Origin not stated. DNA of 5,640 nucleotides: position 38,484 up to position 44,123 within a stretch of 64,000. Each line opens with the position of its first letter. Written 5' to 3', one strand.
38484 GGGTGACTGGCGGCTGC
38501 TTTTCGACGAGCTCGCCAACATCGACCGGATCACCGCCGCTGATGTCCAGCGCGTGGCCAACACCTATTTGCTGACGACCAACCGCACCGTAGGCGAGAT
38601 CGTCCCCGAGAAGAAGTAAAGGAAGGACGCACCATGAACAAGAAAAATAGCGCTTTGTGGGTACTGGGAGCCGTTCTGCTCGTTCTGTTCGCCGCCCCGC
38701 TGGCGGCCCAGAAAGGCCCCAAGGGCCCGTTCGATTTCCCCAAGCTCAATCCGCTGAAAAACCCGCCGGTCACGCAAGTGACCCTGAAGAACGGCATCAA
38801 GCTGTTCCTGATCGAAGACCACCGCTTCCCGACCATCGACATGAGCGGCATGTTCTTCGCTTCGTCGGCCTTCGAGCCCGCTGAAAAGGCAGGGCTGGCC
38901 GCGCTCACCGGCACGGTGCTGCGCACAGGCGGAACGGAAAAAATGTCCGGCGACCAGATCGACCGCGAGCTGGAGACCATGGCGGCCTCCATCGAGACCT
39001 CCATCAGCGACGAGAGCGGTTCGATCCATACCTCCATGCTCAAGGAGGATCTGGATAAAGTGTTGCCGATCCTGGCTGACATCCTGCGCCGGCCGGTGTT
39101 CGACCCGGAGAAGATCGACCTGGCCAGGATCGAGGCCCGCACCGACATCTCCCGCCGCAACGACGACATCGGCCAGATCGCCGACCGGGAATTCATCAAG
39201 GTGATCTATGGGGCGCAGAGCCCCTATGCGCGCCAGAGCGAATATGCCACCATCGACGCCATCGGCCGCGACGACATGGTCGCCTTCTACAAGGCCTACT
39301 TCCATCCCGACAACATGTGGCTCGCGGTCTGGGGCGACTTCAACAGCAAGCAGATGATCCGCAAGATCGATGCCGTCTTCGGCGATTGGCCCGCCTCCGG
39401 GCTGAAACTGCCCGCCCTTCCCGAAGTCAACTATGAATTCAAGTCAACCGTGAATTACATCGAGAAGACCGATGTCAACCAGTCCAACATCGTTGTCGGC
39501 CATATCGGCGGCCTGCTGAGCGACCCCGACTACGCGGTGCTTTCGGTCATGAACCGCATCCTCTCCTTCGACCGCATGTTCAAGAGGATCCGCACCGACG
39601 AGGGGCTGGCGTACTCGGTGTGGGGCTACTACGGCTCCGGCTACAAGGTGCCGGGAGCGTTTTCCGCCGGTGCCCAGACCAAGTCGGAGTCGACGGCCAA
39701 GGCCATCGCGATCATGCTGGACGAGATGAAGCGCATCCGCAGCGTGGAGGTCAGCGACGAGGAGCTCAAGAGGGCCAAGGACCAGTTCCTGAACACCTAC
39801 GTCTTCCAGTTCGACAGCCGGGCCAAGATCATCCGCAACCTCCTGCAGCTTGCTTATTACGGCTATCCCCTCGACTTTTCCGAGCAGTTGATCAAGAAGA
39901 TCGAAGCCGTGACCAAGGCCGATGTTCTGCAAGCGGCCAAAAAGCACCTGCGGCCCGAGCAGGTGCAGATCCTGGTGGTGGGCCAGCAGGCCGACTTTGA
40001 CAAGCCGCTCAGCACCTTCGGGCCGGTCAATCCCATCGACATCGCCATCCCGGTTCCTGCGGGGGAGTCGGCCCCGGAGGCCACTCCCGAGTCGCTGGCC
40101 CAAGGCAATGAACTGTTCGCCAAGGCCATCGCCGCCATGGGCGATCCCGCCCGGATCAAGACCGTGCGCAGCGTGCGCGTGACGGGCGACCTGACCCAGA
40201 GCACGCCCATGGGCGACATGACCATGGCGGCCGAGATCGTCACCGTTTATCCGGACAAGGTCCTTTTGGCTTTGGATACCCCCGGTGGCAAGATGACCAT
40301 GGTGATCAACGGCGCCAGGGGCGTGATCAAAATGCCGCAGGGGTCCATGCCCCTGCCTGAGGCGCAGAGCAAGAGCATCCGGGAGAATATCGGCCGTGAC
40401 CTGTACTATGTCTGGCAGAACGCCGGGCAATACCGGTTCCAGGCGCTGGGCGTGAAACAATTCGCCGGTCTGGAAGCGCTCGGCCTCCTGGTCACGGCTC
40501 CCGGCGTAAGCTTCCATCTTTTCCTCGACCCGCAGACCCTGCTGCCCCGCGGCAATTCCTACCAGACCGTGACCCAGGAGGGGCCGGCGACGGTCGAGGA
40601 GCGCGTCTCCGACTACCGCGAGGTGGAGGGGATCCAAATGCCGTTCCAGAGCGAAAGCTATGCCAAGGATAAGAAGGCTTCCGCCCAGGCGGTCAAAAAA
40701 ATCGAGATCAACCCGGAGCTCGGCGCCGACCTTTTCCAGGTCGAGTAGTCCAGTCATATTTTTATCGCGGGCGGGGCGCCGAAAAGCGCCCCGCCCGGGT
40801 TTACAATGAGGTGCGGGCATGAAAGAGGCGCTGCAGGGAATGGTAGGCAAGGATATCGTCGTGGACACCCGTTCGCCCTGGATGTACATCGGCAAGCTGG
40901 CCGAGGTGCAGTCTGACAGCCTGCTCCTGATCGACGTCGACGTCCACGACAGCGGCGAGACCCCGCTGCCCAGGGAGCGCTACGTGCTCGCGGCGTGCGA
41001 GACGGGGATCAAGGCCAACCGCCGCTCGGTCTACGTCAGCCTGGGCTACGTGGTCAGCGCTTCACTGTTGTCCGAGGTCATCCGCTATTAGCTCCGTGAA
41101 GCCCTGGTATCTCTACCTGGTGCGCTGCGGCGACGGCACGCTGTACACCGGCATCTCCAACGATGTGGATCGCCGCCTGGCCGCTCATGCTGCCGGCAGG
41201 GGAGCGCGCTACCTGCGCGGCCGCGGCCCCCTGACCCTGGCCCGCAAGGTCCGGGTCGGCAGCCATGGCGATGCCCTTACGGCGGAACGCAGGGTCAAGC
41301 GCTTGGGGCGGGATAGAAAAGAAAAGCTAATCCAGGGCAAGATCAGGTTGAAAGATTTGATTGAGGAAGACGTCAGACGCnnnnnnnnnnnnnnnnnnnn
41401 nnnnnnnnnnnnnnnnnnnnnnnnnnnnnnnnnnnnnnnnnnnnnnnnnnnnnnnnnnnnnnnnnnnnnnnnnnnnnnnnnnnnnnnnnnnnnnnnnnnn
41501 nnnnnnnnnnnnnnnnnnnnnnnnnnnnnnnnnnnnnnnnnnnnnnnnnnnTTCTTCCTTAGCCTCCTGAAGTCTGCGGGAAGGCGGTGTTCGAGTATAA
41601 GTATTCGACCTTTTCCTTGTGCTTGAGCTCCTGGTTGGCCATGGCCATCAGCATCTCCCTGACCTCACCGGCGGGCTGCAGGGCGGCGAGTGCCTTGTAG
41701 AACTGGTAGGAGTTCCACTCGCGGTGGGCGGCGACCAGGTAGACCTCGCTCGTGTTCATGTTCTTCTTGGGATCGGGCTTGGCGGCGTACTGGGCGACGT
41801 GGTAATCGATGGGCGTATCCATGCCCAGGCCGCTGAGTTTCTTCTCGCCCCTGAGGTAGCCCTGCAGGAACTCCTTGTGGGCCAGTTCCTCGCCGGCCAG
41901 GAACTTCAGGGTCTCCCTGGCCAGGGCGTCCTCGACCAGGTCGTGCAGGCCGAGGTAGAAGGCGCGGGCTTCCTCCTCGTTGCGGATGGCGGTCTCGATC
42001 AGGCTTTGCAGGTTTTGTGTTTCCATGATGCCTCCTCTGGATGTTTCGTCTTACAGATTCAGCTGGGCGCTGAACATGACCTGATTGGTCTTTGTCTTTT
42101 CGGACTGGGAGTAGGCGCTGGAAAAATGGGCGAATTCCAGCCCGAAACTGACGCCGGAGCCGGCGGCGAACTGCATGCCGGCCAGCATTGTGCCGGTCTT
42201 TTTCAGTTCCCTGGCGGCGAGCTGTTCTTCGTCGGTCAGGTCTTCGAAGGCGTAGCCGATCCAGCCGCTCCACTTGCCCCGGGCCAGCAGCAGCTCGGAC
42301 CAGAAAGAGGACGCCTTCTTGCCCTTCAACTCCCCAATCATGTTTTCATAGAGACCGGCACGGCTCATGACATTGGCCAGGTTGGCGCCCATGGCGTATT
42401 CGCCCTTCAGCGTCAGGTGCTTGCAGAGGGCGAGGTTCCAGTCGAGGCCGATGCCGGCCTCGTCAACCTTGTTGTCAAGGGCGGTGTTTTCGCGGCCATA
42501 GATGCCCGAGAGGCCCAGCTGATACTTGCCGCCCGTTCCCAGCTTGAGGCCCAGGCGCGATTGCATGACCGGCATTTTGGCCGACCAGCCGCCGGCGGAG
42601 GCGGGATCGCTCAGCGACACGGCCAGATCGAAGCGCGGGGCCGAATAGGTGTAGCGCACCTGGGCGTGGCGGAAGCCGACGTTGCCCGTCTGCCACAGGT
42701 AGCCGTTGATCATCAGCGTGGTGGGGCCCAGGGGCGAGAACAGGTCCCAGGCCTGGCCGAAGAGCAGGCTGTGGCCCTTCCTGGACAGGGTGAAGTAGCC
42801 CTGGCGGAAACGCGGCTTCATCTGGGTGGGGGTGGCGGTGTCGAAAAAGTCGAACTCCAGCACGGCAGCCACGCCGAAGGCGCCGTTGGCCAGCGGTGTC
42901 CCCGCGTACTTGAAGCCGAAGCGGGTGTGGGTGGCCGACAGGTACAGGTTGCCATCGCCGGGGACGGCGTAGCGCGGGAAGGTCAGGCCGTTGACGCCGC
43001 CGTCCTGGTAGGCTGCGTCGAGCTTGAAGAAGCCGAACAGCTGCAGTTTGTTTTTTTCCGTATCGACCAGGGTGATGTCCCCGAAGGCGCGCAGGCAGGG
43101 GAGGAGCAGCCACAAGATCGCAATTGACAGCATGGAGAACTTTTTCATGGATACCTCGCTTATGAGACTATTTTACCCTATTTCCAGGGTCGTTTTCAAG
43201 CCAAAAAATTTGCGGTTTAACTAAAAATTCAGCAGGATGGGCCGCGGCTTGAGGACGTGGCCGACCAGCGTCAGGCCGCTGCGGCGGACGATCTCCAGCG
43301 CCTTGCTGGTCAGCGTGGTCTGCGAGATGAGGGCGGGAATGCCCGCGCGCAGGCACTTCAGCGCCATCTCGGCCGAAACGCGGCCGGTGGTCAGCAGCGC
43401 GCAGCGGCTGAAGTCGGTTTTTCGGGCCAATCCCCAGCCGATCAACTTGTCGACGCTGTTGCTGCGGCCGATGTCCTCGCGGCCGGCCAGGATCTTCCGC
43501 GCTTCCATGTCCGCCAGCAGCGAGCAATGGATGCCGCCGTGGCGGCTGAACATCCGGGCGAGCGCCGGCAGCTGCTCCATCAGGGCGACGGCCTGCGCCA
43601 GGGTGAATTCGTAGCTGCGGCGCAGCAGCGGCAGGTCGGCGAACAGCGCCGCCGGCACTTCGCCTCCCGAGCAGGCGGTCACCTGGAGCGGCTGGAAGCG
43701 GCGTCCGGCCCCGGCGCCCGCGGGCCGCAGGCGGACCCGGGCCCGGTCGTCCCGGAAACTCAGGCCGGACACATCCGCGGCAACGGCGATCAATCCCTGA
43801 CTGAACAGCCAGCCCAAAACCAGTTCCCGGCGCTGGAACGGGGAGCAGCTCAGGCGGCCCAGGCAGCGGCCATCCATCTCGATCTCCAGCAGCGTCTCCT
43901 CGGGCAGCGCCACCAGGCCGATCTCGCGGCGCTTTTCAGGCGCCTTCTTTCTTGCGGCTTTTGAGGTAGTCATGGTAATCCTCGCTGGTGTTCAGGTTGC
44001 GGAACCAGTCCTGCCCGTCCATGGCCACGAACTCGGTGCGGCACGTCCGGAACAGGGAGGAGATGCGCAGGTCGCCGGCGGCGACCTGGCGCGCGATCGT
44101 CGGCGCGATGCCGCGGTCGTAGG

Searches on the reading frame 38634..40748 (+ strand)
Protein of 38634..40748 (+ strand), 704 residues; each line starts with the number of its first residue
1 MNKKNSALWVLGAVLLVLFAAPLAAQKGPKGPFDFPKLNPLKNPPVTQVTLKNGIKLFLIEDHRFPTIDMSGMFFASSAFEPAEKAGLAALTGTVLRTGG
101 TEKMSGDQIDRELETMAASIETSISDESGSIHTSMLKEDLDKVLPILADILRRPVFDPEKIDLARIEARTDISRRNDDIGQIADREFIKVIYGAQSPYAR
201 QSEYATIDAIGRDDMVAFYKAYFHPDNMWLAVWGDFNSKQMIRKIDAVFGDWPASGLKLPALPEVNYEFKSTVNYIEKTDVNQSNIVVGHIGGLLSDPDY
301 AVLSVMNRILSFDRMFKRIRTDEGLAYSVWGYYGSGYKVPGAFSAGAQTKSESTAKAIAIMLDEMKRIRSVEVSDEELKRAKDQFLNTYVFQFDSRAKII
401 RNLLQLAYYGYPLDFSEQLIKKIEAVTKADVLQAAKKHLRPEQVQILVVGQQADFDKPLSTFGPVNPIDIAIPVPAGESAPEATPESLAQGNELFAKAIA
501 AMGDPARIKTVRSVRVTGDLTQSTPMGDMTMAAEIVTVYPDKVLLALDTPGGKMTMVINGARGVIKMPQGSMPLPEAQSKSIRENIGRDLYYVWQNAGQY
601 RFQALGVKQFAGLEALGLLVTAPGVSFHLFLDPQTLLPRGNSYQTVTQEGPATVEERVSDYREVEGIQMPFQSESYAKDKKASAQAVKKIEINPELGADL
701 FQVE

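Call 8: search_protein_families(library=pfam, proteins=[window:38634-40748:+], max_evalue=0.001)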
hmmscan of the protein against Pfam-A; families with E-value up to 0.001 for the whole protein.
window:38634-40748:+ (704 aa): 2 families
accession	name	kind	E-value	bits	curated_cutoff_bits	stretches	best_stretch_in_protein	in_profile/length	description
PF05193.26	Peptidase_M16_C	-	5.2e-37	127.9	23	1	210-384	2-180/181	Peptidase M16 inactive domain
PF00675.25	Peptidase_M16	-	1.6e-10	41.5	22.3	1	78-175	23-119/149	Insulinase (Peptidase family M16)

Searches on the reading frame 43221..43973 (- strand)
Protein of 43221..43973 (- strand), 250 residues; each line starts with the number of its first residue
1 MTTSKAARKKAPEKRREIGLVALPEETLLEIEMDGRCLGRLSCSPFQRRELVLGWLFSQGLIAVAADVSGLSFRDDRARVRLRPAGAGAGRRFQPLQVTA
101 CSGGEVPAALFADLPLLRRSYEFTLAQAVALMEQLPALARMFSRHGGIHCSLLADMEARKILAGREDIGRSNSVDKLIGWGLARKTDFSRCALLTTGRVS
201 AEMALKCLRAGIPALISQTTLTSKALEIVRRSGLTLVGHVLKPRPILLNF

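Call 63: search_protein_families(library=pfam, proteins=[window:43221-43973:-], max_evalue=0.001)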
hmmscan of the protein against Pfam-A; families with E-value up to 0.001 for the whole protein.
window:43221-43973:- (250 aa): 1 family
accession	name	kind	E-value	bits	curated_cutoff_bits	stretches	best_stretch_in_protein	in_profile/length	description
PF02634.21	FdhD-NarQ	-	1.4e-46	159.6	27.2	1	25-241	2-223/237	FdhD/NarQ family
